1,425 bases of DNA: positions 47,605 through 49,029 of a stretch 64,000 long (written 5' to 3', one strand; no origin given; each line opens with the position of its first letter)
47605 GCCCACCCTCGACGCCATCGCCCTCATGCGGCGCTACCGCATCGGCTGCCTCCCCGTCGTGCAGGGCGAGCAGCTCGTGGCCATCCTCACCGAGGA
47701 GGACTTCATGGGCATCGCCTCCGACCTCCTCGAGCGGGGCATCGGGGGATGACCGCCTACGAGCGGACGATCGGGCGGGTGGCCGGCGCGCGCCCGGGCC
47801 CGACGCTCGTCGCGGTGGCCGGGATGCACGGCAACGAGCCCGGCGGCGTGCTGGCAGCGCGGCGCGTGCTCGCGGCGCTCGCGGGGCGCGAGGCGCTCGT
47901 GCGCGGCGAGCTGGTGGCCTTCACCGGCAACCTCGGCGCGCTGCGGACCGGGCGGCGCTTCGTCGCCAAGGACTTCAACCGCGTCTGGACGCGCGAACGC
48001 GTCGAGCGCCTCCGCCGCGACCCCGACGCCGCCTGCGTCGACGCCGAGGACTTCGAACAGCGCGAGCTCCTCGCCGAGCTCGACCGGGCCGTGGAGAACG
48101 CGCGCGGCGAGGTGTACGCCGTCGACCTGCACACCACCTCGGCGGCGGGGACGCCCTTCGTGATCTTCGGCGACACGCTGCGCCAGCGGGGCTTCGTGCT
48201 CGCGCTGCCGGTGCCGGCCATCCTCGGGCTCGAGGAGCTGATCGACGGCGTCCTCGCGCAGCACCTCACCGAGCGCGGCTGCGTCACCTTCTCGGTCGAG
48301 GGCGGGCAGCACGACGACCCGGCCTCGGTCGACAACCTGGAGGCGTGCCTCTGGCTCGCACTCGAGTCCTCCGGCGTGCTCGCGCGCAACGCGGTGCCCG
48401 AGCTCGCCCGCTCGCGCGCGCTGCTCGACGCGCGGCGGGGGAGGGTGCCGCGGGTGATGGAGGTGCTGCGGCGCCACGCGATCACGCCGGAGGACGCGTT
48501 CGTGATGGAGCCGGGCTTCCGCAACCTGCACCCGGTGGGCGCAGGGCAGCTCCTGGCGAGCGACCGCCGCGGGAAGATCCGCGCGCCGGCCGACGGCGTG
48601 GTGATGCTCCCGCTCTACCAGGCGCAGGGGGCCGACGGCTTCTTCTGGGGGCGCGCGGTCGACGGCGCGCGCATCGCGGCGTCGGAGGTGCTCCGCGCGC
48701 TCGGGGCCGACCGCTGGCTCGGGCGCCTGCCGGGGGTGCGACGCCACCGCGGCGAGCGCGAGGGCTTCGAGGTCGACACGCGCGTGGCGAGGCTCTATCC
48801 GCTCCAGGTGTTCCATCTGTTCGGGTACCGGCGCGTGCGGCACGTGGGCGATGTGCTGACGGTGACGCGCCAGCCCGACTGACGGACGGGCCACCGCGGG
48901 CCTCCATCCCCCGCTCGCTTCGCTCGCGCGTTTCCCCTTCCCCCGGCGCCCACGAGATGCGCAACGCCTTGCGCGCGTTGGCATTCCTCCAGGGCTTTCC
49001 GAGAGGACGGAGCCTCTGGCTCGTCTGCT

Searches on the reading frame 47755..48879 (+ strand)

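Call 52: search_protein_families(library=pfam, proteins=[window:47755-48879:+], max_evalue=0.001)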
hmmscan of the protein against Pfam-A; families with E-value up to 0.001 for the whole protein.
window:47755-48879:+ (375 aa): 1 family
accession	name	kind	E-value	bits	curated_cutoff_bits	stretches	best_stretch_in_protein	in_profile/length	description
PF24827.1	AstE_AspA_cat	-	3.4e-14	53.3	25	1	14-132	1-110/192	Succinylglutamate desuccinylase/Aspartoacylase catalytic domain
